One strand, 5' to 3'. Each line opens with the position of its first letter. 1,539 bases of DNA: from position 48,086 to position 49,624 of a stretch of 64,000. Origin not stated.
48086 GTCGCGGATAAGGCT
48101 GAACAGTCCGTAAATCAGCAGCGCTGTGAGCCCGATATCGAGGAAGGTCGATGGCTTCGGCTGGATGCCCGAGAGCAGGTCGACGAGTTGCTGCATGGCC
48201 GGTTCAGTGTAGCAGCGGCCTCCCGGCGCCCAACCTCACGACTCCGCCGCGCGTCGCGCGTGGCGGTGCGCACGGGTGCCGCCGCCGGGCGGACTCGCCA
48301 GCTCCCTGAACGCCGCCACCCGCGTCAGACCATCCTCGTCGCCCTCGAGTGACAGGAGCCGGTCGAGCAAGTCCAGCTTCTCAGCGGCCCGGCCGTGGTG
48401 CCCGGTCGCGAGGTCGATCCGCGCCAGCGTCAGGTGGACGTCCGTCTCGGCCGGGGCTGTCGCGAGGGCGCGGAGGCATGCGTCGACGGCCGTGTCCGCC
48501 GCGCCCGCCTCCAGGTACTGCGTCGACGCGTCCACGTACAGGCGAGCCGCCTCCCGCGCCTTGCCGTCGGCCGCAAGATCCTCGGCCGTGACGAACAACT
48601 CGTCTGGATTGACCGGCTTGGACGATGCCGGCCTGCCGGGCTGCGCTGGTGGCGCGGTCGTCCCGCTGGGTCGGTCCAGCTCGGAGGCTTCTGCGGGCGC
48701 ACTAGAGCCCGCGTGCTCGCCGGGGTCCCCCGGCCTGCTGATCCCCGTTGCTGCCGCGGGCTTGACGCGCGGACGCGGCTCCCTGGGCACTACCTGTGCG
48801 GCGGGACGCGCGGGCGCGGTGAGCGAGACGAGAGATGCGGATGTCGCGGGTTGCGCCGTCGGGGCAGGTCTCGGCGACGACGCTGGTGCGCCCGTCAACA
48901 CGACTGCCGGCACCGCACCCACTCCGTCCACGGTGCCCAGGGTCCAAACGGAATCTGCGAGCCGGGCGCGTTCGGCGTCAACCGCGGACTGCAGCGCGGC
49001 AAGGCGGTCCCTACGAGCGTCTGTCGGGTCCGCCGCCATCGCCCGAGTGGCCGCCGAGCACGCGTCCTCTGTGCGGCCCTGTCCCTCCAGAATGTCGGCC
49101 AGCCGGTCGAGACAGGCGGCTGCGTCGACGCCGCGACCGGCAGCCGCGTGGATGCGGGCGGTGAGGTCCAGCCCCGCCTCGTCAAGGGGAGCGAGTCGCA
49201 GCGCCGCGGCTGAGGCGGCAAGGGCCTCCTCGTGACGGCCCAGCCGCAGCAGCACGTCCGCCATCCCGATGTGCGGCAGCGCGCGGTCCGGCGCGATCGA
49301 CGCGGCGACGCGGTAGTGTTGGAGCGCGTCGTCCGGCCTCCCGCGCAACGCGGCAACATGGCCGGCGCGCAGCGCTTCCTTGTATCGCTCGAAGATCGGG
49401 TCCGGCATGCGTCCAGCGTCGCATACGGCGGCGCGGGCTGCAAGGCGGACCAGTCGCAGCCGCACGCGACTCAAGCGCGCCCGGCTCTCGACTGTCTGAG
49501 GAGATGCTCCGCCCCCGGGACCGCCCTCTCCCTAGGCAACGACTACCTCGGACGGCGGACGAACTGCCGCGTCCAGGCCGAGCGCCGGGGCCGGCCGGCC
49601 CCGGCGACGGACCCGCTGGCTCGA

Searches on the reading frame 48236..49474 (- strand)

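Call 73: search_protein_families(library=pfam, proteins=[window:48236-49474:-], max_evalue=0.001)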
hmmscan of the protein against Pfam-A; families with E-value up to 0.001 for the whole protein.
window:48236-49474:- (412 aa): 9 families
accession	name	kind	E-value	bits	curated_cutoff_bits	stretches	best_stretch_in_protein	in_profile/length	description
PF07719.23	TPR_2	-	1.1e-11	44.3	27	0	119-152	1-34/34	Tetratricopeptide repeat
PF14559.12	TPR_19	-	9.5e-11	42.3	25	2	44-108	4-68/68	Tetratricopeptide repeat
PF13428.12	TPR_14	-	1.1e-08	35.3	23.5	0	120-154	2-36/44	Tetratricopeptide repeat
PF13181.12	TPR_8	-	1.1e-05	25.7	25.7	0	71-96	7-32/34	Tetratricopeptide repeat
PF13424.12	TPR_12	-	3.3e-05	24.4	30.1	0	67-113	5-52/77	Tetratricopeptide repeat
PF00515.34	TPR_1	-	6.7e-05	23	27.8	0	38-62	8-32/34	Tetratricopeptide repeat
PF23914.1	TPR_CcmH_CycH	-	0.00012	22.4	42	0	322-391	62-131/158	Cytochrome c-type biogenesis protein H TPR domain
PF13431.12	TPR_17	-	0.00025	21.5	24.4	0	54-85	2-33/34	Tetratricopeptide repeat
PF13176.12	TPR_7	-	0.0004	20.7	27.9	0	122-152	2-34/36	Tetratricopeptide repeat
